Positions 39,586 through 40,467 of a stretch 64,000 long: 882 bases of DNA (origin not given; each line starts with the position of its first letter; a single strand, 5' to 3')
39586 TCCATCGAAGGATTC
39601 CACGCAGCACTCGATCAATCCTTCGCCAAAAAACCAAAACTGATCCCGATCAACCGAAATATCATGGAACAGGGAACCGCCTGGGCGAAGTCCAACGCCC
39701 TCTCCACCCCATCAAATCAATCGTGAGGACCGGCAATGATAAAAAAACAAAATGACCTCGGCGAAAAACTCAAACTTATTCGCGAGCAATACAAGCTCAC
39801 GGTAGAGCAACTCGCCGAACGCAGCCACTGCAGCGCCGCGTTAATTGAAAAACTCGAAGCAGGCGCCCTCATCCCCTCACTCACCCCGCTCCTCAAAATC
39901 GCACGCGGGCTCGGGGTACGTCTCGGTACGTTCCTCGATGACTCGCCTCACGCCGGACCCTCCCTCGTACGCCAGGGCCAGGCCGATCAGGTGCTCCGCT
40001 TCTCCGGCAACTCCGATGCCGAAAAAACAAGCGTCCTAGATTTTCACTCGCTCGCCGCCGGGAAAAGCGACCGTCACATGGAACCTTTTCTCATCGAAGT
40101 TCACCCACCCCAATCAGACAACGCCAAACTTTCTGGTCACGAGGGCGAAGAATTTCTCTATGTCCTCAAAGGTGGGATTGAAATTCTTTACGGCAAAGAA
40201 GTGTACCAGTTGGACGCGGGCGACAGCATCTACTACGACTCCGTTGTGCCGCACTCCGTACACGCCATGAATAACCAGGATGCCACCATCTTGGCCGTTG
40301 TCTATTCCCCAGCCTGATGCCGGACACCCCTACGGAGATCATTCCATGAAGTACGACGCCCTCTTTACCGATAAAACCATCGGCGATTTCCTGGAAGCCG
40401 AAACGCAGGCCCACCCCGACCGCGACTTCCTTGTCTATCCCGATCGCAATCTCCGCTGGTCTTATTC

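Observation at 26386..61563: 15-bp palindrome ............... iterated both between genes and inside proteins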

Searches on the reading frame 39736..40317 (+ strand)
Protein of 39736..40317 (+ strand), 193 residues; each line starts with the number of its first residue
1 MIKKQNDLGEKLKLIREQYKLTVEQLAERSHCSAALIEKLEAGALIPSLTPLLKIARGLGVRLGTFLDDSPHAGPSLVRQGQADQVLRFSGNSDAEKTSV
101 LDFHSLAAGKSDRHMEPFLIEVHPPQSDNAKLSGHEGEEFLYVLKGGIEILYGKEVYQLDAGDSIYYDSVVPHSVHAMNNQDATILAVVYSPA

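Call 53: search_protein_families(library=pfam, proteins=[window:39736-40317:+], max_evalue=0.001)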
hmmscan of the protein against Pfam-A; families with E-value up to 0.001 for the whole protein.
window:39736-40317:+ (193 aa): 5 families
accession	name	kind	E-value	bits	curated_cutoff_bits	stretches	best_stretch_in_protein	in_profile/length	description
PF07883.17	Cupin_2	-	9.9e-14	51.3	27.2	1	124-189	6-70/70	Cupin domain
PF13560.12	HTH_31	-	4.2e-10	40.2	27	1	7-61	1-56/64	Helix-turn-helix domain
PF01381.28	HTH_3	-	2.1e-09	37.7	23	1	12-64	1-53/55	Helix-turn-helix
PF12844.13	HTH_19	-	1.2e-06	28.7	30.2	1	9-66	1-58/64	Helix-turn-helix domain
PF13443.12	HTH_26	-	3.3e-06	27.7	22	1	11-70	1-61/63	Cro/C1-type HTH DNA-binding domain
